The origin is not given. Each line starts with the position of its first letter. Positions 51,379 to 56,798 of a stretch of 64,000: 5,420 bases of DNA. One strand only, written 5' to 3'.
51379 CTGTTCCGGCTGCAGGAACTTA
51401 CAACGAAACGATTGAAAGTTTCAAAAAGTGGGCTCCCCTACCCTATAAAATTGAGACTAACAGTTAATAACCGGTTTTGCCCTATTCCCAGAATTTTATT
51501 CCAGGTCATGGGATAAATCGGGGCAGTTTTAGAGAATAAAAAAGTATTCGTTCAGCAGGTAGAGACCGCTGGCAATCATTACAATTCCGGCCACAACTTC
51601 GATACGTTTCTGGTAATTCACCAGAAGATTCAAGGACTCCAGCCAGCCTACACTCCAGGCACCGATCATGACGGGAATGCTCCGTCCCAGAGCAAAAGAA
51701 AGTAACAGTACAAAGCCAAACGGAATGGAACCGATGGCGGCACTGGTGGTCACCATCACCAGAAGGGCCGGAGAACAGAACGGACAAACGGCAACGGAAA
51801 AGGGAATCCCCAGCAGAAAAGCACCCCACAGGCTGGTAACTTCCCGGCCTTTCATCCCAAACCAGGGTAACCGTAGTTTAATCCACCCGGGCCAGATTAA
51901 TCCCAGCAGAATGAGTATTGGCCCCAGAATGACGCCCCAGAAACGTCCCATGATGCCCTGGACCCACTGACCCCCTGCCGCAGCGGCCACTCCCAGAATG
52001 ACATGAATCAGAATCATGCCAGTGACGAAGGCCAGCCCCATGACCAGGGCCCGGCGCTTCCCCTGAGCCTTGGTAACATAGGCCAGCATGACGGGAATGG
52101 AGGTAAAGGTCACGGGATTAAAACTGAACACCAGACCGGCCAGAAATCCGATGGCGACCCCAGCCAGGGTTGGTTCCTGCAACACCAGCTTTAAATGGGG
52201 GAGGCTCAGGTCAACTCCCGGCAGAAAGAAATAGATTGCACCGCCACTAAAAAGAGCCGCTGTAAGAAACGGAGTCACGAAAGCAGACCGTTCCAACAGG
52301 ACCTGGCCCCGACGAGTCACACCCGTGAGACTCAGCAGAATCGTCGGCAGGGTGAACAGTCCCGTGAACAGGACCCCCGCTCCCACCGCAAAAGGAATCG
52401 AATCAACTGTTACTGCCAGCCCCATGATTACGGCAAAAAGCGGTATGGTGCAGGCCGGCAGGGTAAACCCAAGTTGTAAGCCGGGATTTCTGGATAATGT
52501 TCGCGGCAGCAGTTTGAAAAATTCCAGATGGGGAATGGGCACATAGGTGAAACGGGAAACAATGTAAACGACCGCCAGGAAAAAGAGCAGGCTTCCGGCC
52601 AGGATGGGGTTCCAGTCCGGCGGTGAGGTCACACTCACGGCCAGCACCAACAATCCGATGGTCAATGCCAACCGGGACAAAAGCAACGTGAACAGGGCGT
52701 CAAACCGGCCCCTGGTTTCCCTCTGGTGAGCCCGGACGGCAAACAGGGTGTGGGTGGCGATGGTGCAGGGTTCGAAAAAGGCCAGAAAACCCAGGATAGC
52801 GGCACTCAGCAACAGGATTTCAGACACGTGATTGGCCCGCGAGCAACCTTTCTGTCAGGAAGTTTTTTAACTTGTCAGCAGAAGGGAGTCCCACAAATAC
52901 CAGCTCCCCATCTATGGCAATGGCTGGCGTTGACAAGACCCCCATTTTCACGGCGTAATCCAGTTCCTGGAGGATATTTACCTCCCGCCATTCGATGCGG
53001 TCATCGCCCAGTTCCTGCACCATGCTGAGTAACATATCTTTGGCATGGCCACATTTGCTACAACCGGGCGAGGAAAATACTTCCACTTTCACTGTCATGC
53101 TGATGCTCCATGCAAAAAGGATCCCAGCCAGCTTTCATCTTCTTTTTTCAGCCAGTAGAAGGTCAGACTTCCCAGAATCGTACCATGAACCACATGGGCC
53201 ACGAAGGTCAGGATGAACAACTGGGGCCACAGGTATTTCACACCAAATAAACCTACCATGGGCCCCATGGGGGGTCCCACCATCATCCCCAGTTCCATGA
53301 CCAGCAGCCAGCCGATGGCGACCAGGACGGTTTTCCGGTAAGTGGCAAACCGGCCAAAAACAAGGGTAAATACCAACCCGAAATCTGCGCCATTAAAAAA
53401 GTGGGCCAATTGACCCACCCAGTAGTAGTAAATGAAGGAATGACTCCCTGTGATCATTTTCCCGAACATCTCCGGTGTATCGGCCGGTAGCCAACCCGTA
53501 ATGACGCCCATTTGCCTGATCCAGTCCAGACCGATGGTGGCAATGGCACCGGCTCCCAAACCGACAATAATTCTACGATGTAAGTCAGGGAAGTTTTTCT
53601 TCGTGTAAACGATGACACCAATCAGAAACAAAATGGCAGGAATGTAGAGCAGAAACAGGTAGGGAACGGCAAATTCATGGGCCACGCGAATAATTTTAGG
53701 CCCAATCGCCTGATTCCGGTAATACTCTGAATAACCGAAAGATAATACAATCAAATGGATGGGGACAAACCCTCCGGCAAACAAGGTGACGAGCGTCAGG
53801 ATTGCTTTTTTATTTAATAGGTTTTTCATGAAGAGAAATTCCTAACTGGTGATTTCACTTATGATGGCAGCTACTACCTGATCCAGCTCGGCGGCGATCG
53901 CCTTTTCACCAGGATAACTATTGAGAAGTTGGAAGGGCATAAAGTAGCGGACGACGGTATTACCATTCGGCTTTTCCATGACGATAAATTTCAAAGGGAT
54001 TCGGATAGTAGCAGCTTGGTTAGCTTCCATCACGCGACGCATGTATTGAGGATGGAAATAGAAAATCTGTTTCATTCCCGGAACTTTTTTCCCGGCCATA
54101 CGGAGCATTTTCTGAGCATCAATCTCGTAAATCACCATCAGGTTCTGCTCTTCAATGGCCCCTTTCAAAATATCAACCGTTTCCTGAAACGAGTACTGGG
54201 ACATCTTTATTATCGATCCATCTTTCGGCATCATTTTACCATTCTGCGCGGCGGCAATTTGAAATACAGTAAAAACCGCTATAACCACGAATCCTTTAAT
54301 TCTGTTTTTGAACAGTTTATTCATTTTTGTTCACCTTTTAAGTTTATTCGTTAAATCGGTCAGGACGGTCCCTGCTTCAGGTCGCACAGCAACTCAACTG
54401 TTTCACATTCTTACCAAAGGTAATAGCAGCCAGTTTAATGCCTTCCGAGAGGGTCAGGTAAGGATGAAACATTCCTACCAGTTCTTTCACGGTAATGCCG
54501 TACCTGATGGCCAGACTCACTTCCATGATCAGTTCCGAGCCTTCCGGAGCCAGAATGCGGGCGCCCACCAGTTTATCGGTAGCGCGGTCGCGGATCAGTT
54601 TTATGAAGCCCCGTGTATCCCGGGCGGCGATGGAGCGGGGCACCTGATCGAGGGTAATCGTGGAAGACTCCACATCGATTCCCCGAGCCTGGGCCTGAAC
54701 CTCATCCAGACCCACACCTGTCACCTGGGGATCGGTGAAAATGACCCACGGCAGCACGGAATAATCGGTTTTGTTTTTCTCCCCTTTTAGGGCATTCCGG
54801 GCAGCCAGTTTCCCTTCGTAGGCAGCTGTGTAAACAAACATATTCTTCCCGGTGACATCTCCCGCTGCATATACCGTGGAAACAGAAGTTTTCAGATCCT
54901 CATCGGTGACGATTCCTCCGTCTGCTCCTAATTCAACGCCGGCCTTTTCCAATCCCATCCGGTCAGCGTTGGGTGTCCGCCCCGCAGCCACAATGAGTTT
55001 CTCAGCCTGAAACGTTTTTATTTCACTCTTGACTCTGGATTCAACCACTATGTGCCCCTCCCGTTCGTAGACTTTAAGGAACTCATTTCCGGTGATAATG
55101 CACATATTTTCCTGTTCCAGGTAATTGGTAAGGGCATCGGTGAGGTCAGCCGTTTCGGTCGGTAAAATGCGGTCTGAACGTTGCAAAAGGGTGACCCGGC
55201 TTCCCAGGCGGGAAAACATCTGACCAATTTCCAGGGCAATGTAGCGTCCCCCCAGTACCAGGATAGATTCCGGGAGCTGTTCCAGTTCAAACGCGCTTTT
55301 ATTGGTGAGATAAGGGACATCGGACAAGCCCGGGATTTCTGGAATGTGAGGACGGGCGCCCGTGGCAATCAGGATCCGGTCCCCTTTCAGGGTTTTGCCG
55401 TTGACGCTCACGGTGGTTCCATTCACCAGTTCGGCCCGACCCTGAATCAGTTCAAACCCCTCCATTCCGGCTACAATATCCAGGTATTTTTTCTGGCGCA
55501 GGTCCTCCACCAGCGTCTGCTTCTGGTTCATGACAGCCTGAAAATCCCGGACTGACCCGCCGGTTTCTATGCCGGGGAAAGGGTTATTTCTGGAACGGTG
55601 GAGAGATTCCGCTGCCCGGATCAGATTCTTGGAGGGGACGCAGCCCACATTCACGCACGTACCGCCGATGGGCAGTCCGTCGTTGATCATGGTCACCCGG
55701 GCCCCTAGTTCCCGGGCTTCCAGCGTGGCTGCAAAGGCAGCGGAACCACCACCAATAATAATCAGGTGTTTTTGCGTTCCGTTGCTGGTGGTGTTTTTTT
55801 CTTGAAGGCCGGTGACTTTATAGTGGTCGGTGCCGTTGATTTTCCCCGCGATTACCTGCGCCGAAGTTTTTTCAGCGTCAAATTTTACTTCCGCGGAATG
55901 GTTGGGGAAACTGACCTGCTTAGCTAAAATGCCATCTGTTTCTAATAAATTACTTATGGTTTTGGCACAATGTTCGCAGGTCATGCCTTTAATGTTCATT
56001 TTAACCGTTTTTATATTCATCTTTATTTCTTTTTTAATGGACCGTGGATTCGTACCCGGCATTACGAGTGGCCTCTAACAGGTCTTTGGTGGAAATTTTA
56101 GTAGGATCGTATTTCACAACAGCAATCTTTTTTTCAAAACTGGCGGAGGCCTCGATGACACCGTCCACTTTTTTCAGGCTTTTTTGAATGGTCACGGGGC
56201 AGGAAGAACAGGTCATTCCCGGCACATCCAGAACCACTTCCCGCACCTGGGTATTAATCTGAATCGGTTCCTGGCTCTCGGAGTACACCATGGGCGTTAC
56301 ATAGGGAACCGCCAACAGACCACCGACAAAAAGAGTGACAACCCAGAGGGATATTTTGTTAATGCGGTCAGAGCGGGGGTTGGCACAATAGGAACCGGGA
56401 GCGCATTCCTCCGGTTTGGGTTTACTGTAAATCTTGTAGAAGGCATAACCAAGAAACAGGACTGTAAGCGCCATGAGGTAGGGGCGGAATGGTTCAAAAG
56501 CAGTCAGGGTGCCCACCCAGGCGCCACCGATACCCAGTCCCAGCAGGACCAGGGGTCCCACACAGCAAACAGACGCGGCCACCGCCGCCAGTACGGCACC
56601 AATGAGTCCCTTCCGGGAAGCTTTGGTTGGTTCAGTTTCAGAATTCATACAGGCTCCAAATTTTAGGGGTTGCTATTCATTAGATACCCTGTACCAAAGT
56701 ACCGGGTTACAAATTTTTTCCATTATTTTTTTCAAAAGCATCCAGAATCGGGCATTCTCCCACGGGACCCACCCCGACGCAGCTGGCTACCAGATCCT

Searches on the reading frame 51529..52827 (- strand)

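Call 53: search_protein_families(library=pfam, proteins=[window:51529-52827:-], max_evalue=0.00001)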
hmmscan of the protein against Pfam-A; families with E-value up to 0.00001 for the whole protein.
window:51529-52827:- (432 aa): 1 family
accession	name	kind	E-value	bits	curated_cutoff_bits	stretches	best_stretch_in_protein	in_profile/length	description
PF02683.22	DsbD_TM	-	2.7e-14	53.4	27.1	1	225-426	6-216/219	Cytochrome C biogenesis protein transmembrane domain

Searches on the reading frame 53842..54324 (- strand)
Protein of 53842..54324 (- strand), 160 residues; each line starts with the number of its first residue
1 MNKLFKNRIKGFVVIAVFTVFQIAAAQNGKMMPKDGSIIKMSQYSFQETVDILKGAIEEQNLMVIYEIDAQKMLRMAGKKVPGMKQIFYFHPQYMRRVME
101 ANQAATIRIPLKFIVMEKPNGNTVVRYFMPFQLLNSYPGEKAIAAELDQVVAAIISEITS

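Call 53: search_protein_families(library=pfam, proteins=[window:53842-54324:-], max_evalue=0.00001)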
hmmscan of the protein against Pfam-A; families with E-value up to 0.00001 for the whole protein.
window:53842-54324:- (160 aa): 1 family
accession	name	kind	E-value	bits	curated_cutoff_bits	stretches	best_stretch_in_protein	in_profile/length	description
PF03625.19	DUF302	-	4e-09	36.7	23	1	68-130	1-63/63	Domain of unknown function DUF302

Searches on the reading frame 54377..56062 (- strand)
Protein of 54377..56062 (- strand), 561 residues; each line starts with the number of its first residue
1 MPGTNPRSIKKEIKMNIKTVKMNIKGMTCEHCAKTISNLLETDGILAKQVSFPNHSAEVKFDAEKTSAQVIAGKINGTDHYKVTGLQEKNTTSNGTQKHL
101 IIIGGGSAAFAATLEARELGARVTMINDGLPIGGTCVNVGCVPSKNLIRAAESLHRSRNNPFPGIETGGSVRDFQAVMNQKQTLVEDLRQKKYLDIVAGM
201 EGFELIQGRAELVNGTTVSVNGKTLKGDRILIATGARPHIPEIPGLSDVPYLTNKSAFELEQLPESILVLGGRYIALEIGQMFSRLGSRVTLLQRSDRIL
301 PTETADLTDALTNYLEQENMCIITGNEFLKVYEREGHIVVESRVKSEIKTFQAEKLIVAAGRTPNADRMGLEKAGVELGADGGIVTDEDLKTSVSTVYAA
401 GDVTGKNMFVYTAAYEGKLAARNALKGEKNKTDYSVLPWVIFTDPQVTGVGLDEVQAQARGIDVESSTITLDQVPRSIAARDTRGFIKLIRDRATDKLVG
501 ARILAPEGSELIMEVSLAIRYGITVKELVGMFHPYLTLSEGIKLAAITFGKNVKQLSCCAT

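Call 53: search_protein_families(library=pfam, proteins=[window:54377-56062:-], max_evalue=0.00001)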
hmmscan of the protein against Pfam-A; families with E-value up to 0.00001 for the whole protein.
window:54377-56062:- (561 aa): 7 families
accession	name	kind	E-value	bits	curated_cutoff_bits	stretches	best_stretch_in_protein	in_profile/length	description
PF07992.20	Pyr_redox_2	-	3.7e-63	214.1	26.1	1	99-417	2-291/291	Pyridine nucleotide-disulphide oxidoreductase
PF02852.28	Pyr_redox_dim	-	6.9e-28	97.5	25.3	1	438-545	2-109/110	Pyridine nucleotide-disulphide oxidoreductase, dimerisation domain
PF00070.33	Pyr_redox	-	7e-17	62.2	22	1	267-337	2-72/82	Pyridine nucleotide-disulphide oxidoreductase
PF13738.12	Pyr_redox_3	-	7.3e-15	55.4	30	1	214-401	112-305/305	Pyridine nucleotide-disulphide oxidoreductase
PF00403.32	HMA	-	3e-09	37.5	24.8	1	23-75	3-56/62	Heavy-metal-associated domain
PF03486.20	HI0933_like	-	4.5e-07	30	50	0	274-384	77-185/244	HI0933-like protein Rossmann domain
PF12831.13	FAD_oxidored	-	6.9e-07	29.3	27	1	100-148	2-50/416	FAD dependent oxidoreductase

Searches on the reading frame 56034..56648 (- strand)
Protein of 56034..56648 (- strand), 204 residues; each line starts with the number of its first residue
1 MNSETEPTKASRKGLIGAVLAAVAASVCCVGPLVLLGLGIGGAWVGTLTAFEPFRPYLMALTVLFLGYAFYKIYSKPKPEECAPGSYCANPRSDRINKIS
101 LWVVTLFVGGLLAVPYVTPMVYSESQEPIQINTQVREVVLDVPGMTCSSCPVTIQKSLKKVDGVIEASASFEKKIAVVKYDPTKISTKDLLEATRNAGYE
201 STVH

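Call 53: search_protein_families(library=pfam, proteins=[window:56034-56648:-], max_evalue=0.00001)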
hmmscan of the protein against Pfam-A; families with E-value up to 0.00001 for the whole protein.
window:56034-56648:- (204 aa): 2 families
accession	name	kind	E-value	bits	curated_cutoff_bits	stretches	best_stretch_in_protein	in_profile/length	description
PF02411.20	MerT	-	2.5e-29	102.1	32.9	1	9-121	5-115/116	MerT mercuric transport protein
PF00403.32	HMA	-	1.1e-16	61.3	24.8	1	139-200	1-62/62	Heavy-metal-associated domain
